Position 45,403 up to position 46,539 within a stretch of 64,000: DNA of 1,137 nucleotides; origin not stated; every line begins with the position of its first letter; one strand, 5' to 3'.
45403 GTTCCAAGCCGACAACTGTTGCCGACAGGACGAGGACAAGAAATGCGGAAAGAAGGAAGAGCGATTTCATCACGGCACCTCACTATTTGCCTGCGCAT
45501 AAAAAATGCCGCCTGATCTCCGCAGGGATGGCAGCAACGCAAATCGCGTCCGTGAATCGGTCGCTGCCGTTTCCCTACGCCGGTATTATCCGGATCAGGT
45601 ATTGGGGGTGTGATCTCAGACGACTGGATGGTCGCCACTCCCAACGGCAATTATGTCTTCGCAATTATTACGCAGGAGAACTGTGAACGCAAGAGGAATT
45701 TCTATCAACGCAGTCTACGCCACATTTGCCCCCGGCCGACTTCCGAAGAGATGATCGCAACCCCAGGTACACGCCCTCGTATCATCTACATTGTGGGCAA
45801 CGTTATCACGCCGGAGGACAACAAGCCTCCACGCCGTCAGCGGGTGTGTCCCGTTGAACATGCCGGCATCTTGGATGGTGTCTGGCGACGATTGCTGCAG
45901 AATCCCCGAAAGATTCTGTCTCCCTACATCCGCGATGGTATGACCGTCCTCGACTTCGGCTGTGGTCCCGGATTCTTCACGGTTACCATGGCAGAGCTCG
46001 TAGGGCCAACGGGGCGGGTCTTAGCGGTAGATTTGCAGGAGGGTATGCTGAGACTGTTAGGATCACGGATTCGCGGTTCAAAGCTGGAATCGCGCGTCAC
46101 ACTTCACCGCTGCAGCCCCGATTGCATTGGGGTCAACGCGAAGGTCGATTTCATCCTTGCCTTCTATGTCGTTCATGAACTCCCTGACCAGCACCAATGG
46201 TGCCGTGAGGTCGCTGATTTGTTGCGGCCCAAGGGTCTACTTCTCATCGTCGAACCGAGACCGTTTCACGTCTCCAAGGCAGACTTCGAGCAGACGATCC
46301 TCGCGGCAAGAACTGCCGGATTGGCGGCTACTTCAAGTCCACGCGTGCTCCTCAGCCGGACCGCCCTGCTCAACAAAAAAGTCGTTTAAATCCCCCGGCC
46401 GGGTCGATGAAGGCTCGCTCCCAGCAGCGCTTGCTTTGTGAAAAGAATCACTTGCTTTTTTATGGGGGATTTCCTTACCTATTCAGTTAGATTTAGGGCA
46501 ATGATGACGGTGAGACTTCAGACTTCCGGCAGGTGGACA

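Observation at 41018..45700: TPP riboswitch controlling a three-gene outer-to-inner membrane uptake operon (TonB receptor - SSS/ThiV-like permease - DUF456-like membrane protein)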

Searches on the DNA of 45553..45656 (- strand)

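Call 39: build_rna_model(alignment_id=A2)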
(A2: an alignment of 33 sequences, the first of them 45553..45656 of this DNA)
Model R1 built from alignment A2 (33 sequences, 126 columns); structure: RNAalifold consensus.
model positions 102; base pairs 14; branch points 1; effective number of sequences 2; information 0.591 bits per position. Calibrated on 0.2 Mb of random sequence (short: E-values are rough).
structure used (alignment columns):
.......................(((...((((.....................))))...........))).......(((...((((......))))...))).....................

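Call 40: search_with_rna_model(model_id=R1, sources=[window, L001, L002, L003, L004, L005, L006, L007, L008, L009, L010, L011, L012, L013, L014, L015, L016, L017, L018, L019, L020, L021, L022, L023, L024, L025, L026, L027, L028, L029, L030, L031, L032, L033, L034, L035, L036, L037, L038, L039, L040, L041, L042, L043, L044, L045, L046, L047, L048, L049, L050, L051, L052, L053, L054, L055, L056, L057, L058, L059, L060, L061, L062, L063, L064, L065, L066, L067, L068, L069, L070, L071, L072, L073, L074, L075, L076, L077, L078, L079, L080, L081, L082], max_evalue=0.01)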
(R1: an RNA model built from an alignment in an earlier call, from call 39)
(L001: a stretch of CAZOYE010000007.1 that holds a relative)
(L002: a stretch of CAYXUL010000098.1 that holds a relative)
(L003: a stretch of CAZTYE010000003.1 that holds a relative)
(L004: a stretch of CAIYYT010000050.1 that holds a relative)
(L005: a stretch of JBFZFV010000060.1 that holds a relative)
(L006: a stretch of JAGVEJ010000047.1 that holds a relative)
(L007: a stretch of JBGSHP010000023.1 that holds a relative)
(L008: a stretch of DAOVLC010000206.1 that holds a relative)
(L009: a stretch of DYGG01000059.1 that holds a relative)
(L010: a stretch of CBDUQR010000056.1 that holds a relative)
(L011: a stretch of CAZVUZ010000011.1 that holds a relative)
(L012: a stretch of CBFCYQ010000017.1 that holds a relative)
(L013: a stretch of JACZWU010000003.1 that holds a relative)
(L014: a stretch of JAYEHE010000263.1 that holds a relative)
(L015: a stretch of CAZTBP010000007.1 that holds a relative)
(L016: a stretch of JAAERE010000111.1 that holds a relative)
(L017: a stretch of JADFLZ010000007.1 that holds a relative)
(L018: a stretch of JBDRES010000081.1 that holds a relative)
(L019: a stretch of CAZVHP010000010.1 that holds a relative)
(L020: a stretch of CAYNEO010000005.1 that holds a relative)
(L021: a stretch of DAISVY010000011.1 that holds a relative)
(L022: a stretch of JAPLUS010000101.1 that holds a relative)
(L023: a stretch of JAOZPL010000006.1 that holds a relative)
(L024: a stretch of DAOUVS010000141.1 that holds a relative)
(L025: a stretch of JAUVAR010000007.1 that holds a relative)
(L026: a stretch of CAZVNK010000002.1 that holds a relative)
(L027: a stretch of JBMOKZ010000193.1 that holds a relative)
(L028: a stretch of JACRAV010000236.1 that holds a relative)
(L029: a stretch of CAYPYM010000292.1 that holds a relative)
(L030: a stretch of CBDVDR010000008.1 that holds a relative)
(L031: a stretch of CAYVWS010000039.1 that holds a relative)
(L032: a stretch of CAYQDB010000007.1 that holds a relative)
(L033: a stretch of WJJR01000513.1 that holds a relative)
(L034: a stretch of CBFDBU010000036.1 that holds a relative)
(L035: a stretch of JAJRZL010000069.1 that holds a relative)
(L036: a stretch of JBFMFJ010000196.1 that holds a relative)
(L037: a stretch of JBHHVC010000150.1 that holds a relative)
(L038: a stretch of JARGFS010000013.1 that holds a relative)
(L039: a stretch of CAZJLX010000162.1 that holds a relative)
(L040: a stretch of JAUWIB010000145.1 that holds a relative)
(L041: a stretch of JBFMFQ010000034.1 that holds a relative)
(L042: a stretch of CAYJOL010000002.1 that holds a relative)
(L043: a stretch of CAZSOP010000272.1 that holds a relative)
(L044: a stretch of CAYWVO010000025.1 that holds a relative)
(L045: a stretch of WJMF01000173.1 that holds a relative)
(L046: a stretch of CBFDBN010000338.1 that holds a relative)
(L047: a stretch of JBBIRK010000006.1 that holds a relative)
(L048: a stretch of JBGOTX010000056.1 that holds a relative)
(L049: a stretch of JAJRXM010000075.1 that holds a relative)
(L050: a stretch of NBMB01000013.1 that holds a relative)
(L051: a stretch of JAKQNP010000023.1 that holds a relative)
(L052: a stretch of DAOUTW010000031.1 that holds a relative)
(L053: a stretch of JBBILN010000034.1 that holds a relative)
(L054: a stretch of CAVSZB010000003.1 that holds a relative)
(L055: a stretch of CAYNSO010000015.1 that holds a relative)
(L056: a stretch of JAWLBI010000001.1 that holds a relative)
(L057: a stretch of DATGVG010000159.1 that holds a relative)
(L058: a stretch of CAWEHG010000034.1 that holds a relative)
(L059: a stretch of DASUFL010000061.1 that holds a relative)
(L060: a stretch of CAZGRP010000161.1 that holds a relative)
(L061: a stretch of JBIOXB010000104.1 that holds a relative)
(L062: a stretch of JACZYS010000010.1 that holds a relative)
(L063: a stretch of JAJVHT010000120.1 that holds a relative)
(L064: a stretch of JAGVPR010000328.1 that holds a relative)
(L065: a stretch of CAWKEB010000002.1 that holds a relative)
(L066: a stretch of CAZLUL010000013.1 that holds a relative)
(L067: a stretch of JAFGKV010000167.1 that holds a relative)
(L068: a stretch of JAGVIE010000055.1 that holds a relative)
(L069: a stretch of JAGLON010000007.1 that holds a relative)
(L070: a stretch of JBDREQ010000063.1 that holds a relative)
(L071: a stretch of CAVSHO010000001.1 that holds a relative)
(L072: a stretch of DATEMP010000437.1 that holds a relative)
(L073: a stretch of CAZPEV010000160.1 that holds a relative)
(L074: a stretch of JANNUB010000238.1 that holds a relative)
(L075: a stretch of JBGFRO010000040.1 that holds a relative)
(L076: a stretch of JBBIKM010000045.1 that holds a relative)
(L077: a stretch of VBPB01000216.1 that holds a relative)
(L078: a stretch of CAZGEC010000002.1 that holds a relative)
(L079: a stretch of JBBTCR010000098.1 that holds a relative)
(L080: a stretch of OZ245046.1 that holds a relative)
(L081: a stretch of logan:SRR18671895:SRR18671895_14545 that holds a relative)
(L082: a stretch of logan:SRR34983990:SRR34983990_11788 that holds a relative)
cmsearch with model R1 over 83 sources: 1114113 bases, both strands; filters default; matches with E-value up to 0.01: 66.
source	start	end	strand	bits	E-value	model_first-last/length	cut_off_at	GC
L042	5177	5278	+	110.7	2.2e-31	1-102/102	no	0.53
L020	5280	5381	+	109.4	5.8e-31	1-102/102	no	0.53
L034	5325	5426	+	108.5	1e-30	1-102/102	no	0.55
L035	449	549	+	107.9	1.7e-30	1-102/102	no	0.52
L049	5112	5213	+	107.4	2.3e-30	1-102/102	no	0.51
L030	5370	5469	+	106.2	5.5e-30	1-102/102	no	0.47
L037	1746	1845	+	106.1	6e-30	1-102/102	no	0.54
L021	5229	5329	+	105.6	9e-30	1-102/102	no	0.5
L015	5340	5439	+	105.5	9.3e-30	1-102/102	no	0.54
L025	5293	5393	+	104.8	1.5e-29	1-102/102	no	0.49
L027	590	687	+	104.4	2e-29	1-102/102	no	0.48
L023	321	421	+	104.4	2.1e-29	1-102/102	no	0.54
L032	5350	5452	+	104.2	2.4e-29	1-102/102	no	0.5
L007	5061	5161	+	102.8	6.5e-29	1-102/102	no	0.5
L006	2184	2283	+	102.2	9.9e-29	1-102/102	no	0.5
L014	3332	3433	+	99.3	8.3e-28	1-102/102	no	0.48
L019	5224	5322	+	99.1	9.5e-28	1-102/102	no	0.6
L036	2369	2468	+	98.6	1.3e-27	1-102/102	no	0.53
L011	1209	1309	+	98.6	1.4e-27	1-102/102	no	0.53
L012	4581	4679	+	97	4.2e-27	1-102/102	no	0.58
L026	5391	5491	+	96.9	4.7e-27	1-102/102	no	0.51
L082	3301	3402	+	95.9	9.2e-27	1-102/102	no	0.56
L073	2605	2701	+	94.5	2.5e-26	1-102/102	no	0.58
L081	3301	3402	+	94.4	2.7e-26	1-102/102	no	0.57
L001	5284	5385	+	94.1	3.5e-26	1-102/102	no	0.57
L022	5376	5475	+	93.9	3.8e-26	1-102/102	no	0.53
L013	5185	5286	+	93.8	4.1e-26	1-102/102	no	0.53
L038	1454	1552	+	93.3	6.1e-26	1-102/102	no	0.53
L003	5281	5384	+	93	7.3e-26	1-102/102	no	0.55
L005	5351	5445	+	92.3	1.2e-25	1-102/102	no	0.53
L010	5346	5445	+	91.5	2.2e-25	1-102/102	no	0.56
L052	5165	5267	+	90.9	3.4e-25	1-102/102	no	0.53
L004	5294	5393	+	90.2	5.6e-25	1-102/102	no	0.59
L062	1170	1269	+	89.9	7e-25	1-102/102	no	0.45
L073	2448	2543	+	89.3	1.1e-24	1-102/102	no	0.59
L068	4838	4942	+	88.8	1.5e-24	1-102/102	no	0.43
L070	5249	5344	+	88.5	2e-24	1-102/102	no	0.51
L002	3316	3418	+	87.6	3.7e-24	1-102/102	no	0.52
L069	5151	5247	+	87.1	5.1e-24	1-102/102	no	0.55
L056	4820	4916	+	86.5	7.9e-24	1-102/102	no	0.56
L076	1309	1410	+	85.3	2e-23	1-102/102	no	0.56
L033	2076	2179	+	84.4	3.6e-23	1-102/102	no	0.57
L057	2847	2946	+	84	5e-23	1-102/102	no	0.56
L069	5436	5544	+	83.6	6.5e-23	1-102/102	no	0.5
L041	5166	5266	+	82.4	1.6e-22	1-102/102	no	0.6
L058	4737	4841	+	80.9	4.6e-22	1-102/102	no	0.56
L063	2409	2509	-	80.4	6.6e-22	1-102/102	no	0.52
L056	5343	5448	+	78.4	2.7e-21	1-102/102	no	0.54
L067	4916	5020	+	78.3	2.9e-21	1-102/102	no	0.59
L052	5322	5425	+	78.1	3.4e-21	1-102/102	no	0.53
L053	4507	4609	+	77.2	6.7e-21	1-102/102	no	0.52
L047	5270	5371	+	76.5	1.1e-20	1-102/102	no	0.52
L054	4496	4592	+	75.7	1.9e-20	1-102/102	no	0.62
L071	4694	4806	+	73.1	1.2e-19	1-102/102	no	0.4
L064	2275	2379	+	72.2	2.3e-19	1-102/102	no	0.61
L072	1494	1602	+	72.2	2.4e-19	1-102/102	no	0.65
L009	199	308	+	68.9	2.7e-18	1-102/102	no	0.56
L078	4560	4652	+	68.2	4.2e-18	1-102/102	no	0.65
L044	2267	2363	+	66.9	1.1e-17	1-102/102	no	0.56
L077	2189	2296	+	66.7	1.2e-17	1-102/102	no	0.64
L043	203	304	+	65.3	3.5e-17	1-102/102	no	0.47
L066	4802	4916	+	64.4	6.5e-17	1-102/102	no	0.58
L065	4771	4885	+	63.5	1.3e-16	1-102/102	no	0.66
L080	5411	5516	+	60.2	1.3e-15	1-102/102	no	0.64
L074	4926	5013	+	49.3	3.5e-12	1-102/102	no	0.47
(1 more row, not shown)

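Call 53: search_with_rna_model(model_id=R1, sources=[L083, L084, L085, L086, L087, L088, L089], max_evalue=0.01)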
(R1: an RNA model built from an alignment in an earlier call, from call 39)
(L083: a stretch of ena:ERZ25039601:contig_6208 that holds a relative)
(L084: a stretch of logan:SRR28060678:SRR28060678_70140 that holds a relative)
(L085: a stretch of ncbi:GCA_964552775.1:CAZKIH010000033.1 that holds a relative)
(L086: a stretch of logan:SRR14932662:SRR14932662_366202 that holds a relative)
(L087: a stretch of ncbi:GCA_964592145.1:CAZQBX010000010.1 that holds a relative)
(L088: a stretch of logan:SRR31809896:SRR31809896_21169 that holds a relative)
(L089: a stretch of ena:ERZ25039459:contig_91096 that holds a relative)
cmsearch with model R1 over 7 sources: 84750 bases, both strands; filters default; matches with E-value up to 0.01: 5.
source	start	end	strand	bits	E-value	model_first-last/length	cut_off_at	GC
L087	836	937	+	97.5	2.2e-28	1-102/102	no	0.54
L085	844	945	+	94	2.8e-27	1-102/102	no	0.58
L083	828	929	+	93.7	3.5e-27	1-102/102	no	0.57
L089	814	915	+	93.7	3.6e-27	1-102/102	no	0.57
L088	1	39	+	38.8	5e-10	64-102/102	5'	0.54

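Call 86: search_with_rna_model(model_id=R1, sources=[L097, L098, L099, L100, L101, L102, L103, L104, L105, L106, L107, L108, L109, L110, L111, L112, L113, L114, L115, L116, L117, L118, L119, L120, L121, L122, L123, L124, L125, L126, L127, L128, L129, L130, L131, L132, L133, L134, L135, L136, L137, L138, L139, L140, L141, L142, L143, L144, L145, L146, L147, L148, L149, L150, L151, L152, L153, L154, L155, L156, L157, L158, L159, L160, L161, L162, L163, L164, L165, L166, L167, L168, L169, L170, L171, L172, L173, L174, L175, L176, L090, L091, L093, L096], max_evalue=0.1)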
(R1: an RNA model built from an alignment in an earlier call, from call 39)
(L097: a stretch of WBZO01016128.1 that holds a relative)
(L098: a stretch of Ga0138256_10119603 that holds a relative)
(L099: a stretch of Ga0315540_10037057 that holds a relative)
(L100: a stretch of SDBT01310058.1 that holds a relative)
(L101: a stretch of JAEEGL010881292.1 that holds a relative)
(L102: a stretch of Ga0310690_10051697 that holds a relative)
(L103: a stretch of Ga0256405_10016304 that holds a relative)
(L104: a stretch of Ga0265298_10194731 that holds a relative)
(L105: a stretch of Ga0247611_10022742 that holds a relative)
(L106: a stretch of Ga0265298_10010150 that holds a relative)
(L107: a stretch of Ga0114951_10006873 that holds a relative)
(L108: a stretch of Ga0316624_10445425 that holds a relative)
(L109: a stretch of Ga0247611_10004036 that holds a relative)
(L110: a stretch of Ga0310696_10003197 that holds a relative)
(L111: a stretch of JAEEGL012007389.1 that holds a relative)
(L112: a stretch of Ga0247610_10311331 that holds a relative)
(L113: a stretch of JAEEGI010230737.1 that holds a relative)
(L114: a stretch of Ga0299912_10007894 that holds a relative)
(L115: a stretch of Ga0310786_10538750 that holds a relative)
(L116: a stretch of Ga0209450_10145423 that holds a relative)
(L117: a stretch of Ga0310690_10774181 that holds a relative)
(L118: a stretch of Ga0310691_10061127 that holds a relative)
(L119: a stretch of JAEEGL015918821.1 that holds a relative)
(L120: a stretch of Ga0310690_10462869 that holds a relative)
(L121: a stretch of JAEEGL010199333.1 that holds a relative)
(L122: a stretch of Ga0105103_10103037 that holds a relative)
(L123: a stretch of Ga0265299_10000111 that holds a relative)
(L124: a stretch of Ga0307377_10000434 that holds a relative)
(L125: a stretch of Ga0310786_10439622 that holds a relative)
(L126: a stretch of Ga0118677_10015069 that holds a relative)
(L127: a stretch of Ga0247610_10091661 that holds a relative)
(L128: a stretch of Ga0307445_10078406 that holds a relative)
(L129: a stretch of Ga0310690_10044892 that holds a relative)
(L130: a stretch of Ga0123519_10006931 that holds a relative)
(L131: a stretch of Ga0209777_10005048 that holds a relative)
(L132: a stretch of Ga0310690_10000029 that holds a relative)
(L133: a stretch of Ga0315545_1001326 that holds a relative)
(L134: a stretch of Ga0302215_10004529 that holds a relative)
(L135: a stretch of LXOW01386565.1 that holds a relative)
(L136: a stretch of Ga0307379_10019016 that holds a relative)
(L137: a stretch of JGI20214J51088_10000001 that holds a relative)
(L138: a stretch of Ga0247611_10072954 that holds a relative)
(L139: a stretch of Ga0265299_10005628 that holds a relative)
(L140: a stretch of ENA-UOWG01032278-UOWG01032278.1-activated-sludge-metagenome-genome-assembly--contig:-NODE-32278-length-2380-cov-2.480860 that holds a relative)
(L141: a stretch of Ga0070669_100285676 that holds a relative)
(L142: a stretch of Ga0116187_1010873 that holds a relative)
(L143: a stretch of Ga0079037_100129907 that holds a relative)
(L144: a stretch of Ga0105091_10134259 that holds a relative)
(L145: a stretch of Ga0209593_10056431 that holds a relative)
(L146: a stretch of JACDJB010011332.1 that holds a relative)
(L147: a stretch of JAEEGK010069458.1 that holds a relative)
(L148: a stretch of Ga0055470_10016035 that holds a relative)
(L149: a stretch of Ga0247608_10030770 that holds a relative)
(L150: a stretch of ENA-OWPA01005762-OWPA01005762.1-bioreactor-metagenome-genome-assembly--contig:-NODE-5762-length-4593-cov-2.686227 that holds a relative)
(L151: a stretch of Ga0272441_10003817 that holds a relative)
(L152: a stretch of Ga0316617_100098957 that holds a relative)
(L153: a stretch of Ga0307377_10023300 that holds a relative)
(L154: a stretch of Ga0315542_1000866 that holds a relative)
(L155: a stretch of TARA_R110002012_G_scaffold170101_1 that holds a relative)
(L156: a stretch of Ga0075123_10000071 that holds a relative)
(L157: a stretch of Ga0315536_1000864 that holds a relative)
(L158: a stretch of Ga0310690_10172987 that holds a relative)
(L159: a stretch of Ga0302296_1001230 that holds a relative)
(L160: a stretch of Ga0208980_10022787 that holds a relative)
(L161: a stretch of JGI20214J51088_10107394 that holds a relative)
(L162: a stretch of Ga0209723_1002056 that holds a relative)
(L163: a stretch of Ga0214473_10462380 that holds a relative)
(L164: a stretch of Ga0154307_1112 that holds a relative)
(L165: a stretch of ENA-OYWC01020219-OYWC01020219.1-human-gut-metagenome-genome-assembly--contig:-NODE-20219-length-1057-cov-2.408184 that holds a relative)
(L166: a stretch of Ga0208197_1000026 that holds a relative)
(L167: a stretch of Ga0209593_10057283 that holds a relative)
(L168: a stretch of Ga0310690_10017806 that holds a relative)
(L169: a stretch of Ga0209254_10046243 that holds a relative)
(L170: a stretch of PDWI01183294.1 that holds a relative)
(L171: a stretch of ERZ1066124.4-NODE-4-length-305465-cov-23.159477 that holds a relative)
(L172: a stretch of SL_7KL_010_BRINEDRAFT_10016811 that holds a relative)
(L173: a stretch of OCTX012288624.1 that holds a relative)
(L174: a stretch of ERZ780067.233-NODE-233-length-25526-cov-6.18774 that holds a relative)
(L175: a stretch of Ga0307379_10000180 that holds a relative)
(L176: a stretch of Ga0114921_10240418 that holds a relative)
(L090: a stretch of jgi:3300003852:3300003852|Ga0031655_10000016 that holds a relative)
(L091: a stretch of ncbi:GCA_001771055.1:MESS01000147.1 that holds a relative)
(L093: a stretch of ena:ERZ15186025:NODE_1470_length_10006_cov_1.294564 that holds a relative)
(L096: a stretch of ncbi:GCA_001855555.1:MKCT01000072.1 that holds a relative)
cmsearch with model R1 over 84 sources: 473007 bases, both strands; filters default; matches with E-value up to 0.1: 2.
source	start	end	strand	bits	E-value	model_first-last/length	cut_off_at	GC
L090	869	968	-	92.4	5e-26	1-102/102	no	0.55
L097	2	96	+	87.3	1.9e-24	8-102/102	no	0.58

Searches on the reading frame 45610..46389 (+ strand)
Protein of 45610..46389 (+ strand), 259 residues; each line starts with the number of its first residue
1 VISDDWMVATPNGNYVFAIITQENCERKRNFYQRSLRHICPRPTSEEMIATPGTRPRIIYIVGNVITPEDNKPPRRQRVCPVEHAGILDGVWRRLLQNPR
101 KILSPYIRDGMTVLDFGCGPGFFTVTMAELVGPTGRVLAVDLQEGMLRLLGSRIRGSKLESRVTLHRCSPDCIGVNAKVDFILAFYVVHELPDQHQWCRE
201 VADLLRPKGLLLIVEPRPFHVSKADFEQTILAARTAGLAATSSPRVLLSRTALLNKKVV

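Call 4: search_protein_families(library=pfam, proteins=[window:45610-46389:+], max_evalue=0.01)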
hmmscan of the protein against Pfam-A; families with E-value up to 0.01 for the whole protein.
window:45610-46389:+ (259 aa): 13 families
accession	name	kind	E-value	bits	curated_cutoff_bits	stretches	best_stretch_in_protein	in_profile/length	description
PF13847.12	Methyltransf_31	-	1.4e-16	60.9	27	1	107-222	1-114/145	Methyltransferase domain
PF13649.12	Methyltransf_25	-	5.3e-15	56.3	27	1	113-209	1-97/97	Methyltransferase domain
PF08241.18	Methyltransf_11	-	4.9e-13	50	21.2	1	114-213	1-95/95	Methyltransferase domain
PF13489.12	Methyltransf_23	-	5e-13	49.6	27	1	96-222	9-125/164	Methyltransferase domain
PF08242.18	Methyltransf_12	-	4.3e-12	47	30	1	114-211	1-98/98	Methyltransferase domain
PF01209.24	Ubie_methyltran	-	1.2e-07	31.8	20.1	1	108-216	46-154/233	ubiE/COQ5 methyltransferase family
PF01728.25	FtsJ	-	9.3e-07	29.4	24.1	1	107-147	19-58/181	FtsJ-like methyltransferase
PF01135.25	PCMT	-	9.9e-07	29.2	20.3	1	107-165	71-128/210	Protein-L-isoaspartate(D-aspartate) O-methyltransferase (PCMT)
PF02475.24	TRM5-TYW2_MTfase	-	0.0003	21.2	28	1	92-187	19-113/164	TRM5/TYW2 methyltransferase domain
PF05175.20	MTS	-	0.00032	20.8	23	1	110-224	32-149/170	Methyltransferase small domain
PF01189.24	Methyltr_RsmB-F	-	0.00067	19.8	27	1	108-159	7-58/199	16S rRNA methyltransferase RsmB/F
PF06325.19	PrmA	-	0.0035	17.3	22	1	102-185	154-233/296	Ribosomal protein L11 methyltransferase (PrmA)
PF02353.26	CMAS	-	0.0063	16.3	27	1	107-213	60-164/273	Mycolic acid cyclopropane synthetase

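Call 5: search_protein_families(library=ncbifam, proteins=[window:45610-46389:+], max_evalue=0.01)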
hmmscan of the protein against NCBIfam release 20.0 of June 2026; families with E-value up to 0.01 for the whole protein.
window:45610-46389:+ (259 aa): 39 families (the best 25 are shown)
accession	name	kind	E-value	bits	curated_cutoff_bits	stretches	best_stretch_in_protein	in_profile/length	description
NF043040.1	corrin_prot_MT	hypoth_equivalog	3.3e-14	52.9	180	1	99-215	31-149/216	corrinoid protein-associated methyltransferase CpaM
NF041537.1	ArsM_AhpD_UU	exception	2.1e-12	46.5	510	1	107-214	74-181/345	arsenite methyltransferase/AhpD domain selenoprotein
NF041536.1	ArsM_DUF2284_UU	exception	1.9e-11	43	575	1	107-215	74-182/459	arsenite methyltransferase/DUF2284 domain selenoprotein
NF001240.0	PRK00216.1-1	equivalog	2.2e-10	40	378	1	104-215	58-170/251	bifunctional demethylmenaquinone methyltransferase/2-methoxy-6-polyprenyl-1,4-benzoquinol methylase UbiE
NF052510.1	methyltran_MpqE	exception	2.3e-10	40.2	335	1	108-215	45-153/234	methyl-plastoquinone biosynthesis methyltransferase MpqE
TIGR02752.1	MenG_heptapren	equivalog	1.2e-09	38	419.85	1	107-215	43-151/231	demethylmenaquinone methyltransferase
NF008823.0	PRK11873.1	subfamily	1.6e-09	37.7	263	1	107-213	75-181/272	arsenite methyltransferase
NF001243.0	PRK00216.1-4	equivalog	2.6e-09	36.8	235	1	107-215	45-153/237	demethylmenaquinone methyltransferase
NF047649.1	MTase_UXPK_star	exception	3.3e-09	36.2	460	1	107-214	75-182/283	methyltransferase/UXPK-star double selenoprotein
NF053511.1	tRNA_U34_MnmM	equivalog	1.5e-08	34.4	135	1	96-169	4-77/183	tRNA 5-(aminomethyl)-2-thiouridylate-methyltransferase MnmM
TIGR02072.1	BioC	equivalog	7.8e-08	32.4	184.95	1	111-213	36-132/244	malonyl-ACP O-methyltransferase BioC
NF001244.0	PRK00216.1-5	equivalog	1.2e-07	31.3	216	1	106-215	50-155/236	bifunctional demethylmenaquinone methyltransferase/2-methoxy-6-polyprenyl-1,4-benzoquinol methylase UbiE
NF040538.1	methyl_ArsM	equivalog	2.8e-07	30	500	1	104-150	56-102/356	arsinothricin biosynthesis methyltransferase ArsM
TIGR01983.1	UbiG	equivalog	6e-07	29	102.95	1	109-213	49-151/228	bifunctional 2-polyprenyl-6-hydroxyphenol methylase/3-demethylubiquinol 3-O-methyltransferase UbiG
NF038261.1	rhodoquin_RquA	equivalog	1e-06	28.7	175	1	106-215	46-155/218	rhodoquinone biosynthesis methyltransferase RquA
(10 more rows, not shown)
